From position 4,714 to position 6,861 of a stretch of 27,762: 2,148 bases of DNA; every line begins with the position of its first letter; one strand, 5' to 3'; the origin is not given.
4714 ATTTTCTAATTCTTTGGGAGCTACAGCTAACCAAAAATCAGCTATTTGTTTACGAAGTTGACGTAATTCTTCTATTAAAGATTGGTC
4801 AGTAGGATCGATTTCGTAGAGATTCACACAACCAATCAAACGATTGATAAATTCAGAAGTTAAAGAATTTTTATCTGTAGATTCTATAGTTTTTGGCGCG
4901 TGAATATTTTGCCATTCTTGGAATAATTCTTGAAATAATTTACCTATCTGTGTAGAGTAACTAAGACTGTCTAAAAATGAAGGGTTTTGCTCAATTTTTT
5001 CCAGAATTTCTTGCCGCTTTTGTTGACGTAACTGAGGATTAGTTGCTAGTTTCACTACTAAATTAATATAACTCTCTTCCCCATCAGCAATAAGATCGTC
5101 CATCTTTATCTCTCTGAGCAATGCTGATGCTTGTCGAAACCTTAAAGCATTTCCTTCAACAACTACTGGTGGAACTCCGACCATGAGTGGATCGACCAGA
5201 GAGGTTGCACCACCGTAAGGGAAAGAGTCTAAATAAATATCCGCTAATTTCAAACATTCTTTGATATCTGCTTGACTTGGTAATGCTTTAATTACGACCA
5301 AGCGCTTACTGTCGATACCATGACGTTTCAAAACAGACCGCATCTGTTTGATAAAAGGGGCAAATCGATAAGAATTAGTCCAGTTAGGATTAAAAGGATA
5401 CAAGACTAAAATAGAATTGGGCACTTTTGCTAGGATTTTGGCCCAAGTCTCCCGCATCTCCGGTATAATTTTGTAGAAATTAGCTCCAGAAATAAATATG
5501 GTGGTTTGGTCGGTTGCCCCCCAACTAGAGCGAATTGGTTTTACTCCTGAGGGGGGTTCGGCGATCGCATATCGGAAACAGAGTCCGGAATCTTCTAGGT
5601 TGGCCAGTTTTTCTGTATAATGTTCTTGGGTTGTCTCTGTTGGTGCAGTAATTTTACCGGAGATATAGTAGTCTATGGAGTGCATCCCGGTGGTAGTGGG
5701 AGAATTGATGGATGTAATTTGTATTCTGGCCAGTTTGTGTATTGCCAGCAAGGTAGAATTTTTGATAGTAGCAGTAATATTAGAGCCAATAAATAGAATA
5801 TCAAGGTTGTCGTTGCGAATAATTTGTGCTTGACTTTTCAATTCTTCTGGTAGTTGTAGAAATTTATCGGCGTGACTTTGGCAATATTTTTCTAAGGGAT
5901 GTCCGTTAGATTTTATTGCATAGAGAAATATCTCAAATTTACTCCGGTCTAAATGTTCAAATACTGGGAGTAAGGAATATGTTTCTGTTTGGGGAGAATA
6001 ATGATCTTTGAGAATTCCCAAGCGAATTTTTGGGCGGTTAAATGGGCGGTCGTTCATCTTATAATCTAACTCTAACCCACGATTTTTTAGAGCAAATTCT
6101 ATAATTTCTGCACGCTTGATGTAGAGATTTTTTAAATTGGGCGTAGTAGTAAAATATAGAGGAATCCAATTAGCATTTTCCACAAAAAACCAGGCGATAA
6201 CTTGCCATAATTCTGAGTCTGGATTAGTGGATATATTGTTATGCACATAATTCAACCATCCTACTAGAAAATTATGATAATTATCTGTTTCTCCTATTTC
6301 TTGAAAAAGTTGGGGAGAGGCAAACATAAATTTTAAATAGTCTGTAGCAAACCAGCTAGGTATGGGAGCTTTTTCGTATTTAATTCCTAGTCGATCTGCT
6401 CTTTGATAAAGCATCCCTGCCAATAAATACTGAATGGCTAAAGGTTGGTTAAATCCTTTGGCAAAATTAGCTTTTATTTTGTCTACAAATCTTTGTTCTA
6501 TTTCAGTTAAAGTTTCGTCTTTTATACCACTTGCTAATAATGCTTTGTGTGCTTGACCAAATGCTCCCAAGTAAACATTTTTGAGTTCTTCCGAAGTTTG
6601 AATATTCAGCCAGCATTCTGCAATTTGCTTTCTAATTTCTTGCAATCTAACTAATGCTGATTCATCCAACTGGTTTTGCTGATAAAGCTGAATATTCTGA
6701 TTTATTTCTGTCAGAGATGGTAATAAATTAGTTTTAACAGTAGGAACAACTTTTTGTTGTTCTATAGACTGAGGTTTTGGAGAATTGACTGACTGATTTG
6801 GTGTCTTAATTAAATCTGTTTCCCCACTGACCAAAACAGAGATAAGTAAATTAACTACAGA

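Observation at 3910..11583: Single 2557-aa polypeptide fusing four glycosyltransferase families and two methyltransferases: a candidate single-protein glycan assembly line ending in a protein-glycosylation (OGT/HMW1C, GT41-like) module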

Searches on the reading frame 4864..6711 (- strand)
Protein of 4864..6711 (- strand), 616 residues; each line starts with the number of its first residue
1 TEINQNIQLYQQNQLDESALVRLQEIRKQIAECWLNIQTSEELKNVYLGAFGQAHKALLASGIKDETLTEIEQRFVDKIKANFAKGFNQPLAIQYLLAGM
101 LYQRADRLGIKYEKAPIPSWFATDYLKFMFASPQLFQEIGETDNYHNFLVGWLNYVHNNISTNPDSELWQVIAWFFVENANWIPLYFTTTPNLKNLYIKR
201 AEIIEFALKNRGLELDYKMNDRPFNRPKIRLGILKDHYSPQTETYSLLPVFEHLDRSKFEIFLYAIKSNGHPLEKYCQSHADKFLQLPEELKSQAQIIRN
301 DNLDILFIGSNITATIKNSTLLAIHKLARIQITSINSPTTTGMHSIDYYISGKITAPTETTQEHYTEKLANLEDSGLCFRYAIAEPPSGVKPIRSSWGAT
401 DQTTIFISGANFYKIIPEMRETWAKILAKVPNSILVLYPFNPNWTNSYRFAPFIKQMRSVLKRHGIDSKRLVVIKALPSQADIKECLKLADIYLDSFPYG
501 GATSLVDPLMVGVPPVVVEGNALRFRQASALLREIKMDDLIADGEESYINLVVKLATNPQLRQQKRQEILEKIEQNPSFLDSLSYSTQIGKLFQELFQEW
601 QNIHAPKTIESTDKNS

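Call 69: find_homologous_proteins(query=window:4864-6711:-, max_evalue=0.00001)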
Query window:4864-6711:- (616 aa): 376 proteins with E <= 0.00001 among 8000 candidates; the best 120 are listed.
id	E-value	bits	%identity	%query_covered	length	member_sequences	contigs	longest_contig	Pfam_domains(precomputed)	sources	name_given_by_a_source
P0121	0.0e+0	1217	78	100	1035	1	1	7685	PF13844.13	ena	-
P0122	0.0e+0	1212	78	100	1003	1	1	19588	PF13844.13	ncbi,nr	ncbi:MAG: methyltransferase type 11, partial [Okeania sp.]|nr:methyltransferase type 11 [Okeania sp.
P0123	0.0e+0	1205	83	91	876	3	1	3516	PF13844.13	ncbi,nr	ncbi:MAG: methyltransferase type 11, partial [Okeania sp. SIO1H6]|nr:methyltransferase type 11 [Okea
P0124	0.0e+0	1123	81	84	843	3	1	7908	PF13844.13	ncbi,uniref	ncbi:hypothetical protein [Hydrocoleum sp. CS-953]|uniref:O-linked N-acetylglucosamine transferase, 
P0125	1.1e-227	775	53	95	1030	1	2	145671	PF13641.13,PF13844.13,PF00535.33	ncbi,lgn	-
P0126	2.8e-226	771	52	96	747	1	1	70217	PF13844.13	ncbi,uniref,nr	ncbi:hypothetical protein [Argonema antarcticum]|uniref:O-linked N-acetylglucosamine transferase, SP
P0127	2.2e-225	768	55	95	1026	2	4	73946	PF13641.13,PF13844.13,PF00535.33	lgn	-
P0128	4.8e-223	760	51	97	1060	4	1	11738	PF13844.13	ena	-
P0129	1.1e-222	759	57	84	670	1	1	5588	PF13844.13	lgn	-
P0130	1.1e-222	759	55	95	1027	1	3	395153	PF13641.13,PF13844.13,PF00535.33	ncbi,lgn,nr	ncbi:MAG: glycosyltransferase [Oscillatoriaceae bacterium SKW80]|nr:glycosyltransferase [Oscillatori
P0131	1.5e-219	749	58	83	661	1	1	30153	PF13844.13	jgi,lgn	jgi:predicted O-linked N-acetylglucosamine transferase (SPINDLY family)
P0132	4.5e-217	740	56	85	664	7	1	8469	PF13844.13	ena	-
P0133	7.7e-212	723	60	63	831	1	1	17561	PF13844.13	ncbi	ncbi:MAG: glycosyltransferase, partial [Microcoleus sp.]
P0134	4.9e-206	704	54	95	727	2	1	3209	PF13844.13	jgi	jgi:predicted O-linked N-acetylglucosamine transferase (SPINDLY family)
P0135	6.2e-206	704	48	99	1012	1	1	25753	PF01531.23,PF13844.13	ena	-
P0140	9.9e-197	673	50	96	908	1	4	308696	PF13469.13,PF13844.13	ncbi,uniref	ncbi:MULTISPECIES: sulfotransferase [unclassified Microcoleus]|uniref:O-linked N-acetylglucosamine t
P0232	1.5e-156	540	44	95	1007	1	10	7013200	PF10111.15,PF13844.13,PF00535.33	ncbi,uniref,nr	ncbi:Glycosyl transferase, family 2 [Trichormus variabilis ATCC 29413]|uniref:Glycosyl transferase, 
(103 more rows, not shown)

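Call 70: find_encoding_contigs(protein=P0232, flank=10000, max_places=1)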
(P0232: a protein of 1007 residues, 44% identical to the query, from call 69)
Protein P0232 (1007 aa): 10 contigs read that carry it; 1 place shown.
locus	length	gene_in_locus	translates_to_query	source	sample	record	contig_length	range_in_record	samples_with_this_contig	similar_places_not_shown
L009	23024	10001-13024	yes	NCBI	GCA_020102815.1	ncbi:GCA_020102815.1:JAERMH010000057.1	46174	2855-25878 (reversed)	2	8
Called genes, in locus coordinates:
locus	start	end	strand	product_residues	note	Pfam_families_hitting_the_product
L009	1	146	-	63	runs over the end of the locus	-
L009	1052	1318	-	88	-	-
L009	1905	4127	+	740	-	PF14559:TPR_19 (faint), PF13431:TPR_17 (faint), PF13844:Glyco_transf_41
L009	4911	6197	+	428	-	PF02655:ATP-grasp_3 (weak), PF15632:ATPgrasp_Ter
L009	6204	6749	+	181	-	PF13489:Methyltransf_23, PF08241:Methyltransf_11, PF08242:Methyltransf_12 (weak)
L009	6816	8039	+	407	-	PF01041:DegT_DnrJ_EryC1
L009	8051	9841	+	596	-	PF00535:Glycos_transf_2, PF08241:Methyltransf_11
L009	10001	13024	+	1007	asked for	PF00535:Glycos_transf_2, PF10111:Glyco_tranf_2_2 (weak), PF13844:Glyco_transf_41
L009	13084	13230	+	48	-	-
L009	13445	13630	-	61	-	-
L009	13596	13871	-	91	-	PF28158:CTB (weak)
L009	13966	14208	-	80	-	PF28158:CTB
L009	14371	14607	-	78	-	PF28158:CTB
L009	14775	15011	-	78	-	PF28158:CTB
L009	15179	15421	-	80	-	PF28158:CTB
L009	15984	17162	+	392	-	PF14306:PUA_2, PF01747:ATP-sulfurylase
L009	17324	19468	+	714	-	PF00656:Peptidase_C14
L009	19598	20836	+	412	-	PF03453:MoeA_N, PF00994:MoCF_biosynth, PF03454:MoeA_C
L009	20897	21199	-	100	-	PF01169:GDT1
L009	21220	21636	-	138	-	PF01169:GDT1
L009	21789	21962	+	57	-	-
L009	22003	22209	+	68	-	-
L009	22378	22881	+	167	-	-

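Call 71: find_encoding_contigs(protein=P0140, flank=10000, max_places=1)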
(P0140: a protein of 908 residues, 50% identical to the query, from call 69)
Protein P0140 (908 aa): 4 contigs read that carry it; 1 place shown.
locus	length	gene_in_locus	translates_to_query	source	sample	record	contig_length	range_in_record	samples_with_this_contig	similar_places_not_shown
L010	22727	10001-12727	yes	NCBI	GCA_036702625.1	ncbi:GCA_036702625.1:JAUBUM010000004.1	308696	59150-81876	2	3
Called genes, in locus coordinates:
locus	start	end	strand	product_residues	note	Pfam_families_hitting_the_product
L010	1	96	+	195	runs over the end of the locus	PF05685:Uma2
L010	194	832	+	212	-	PF05685:Uma2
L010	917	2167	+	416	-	PF00805:Pentapeptide (weak), PF13599:Pentapeptide_4, PF00805:Pentapeptide, PF13576:Pentapeptide_3 (weak), PF00805:Pentapeptide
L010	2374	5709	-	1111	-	PF00176:SNF2-rel_dom (weak), PF00270:DEAD (faint), PF04851:ResIII (weak), PF00176:SNF2-rel_dom (weak), PF00271:Helicase_C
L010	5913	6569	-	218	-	PF13409:GST_N_2, PF13417:GST_N_3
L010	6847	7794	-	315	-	PF17773:UPF0176_N, PF00581:Rhodanese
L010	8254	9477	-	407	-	-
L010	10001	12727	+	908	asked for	PF13469:Sulfotransfer_3, PF13844:Glyco_transf_41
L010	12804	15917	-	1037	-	PF00873:ACR_tran, PF03176:MMPL (weak)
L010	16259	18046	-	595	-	PF25881:HH_YBHG (weak), PF25876:HH_MFP_RND (weak), PF25954:Beta-barrel_RND_2, PF25967:RND-MFP_C (weak), PF25989:YknX_C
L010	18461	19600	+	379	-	PF01594:AI-2E_transport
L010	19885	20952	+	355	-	PF12911:OppC_N, PF00528:BPD_transp_1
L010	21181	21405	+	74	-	-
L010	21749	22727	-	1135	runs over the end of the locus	PF02743:dCache_1, PF22673:MCP-like_PDC_1, PF00672:HAMP, PF08448:PAS_4, PF01590:GAF, PF13185:GAF_2, PF00989:PAS, PF08447:PAS_3, +5 more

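Call 79: search_protein_families(library=pfam, proteins=[L009:1905-4124:+, L009:8051-9838:+], max_evalue=0.001)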
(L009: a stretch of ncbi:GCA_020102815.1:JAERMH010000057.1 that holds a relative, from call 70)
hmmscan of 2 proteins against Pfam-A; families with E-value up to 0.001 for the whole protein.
L009:1905-4124:+ (740 aa): 6 families
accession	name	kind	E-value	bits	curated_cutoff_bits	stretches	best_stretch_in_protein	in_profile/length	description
PF13844.12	Glyco_transf_41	-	1.2e-46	159.6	25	2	536-725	357-543/543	Glycosyl transferase family 41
PF13431.12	TPR_17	-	1.9e-08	34.3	24.4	0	220-252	1-33/34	Tetratricopeptide repeat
PF14559.12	TPR_19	-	1.3e-06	29.1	25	0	217-251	10-44/68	Tetratricopeptide repeat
PF07719.23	TPR_2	-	5.2e-05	23.5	27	0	10-39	4-33/34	Tetratricopeptide repeat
PF13424.12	TPR_12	-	0.00031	21.3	30.1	0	237-293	8-68/77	Tetratricopeptide repeat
PF13428.12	TPR_14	-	0.00045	21.1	23.5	0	9-47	3-41/44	Tetratricopeptide repeat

L009:8051-9838:+ (596 aa): 4 families
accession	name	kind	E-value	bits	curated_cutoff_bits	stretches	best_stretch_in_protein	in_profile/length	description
PF00535.33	Glycos_transf_2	-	1.5e-22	80.8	23.3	1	4-138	1-132/168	Glycosyl transferase family 2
PF08241.18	Methyltransf_11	-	1.8e-09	38.6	21.2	1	441-495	39-94/95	Methyltransferase domain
PF13641.12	Glyco_tranf_2_3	-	1e-07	32.7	27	1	3-111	3-114/230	Glycosyltransferase like family 2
PF13649.12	Methyltransf_25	-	3.2e-05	25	27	1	442-492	47-97/97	Methyltransferase domain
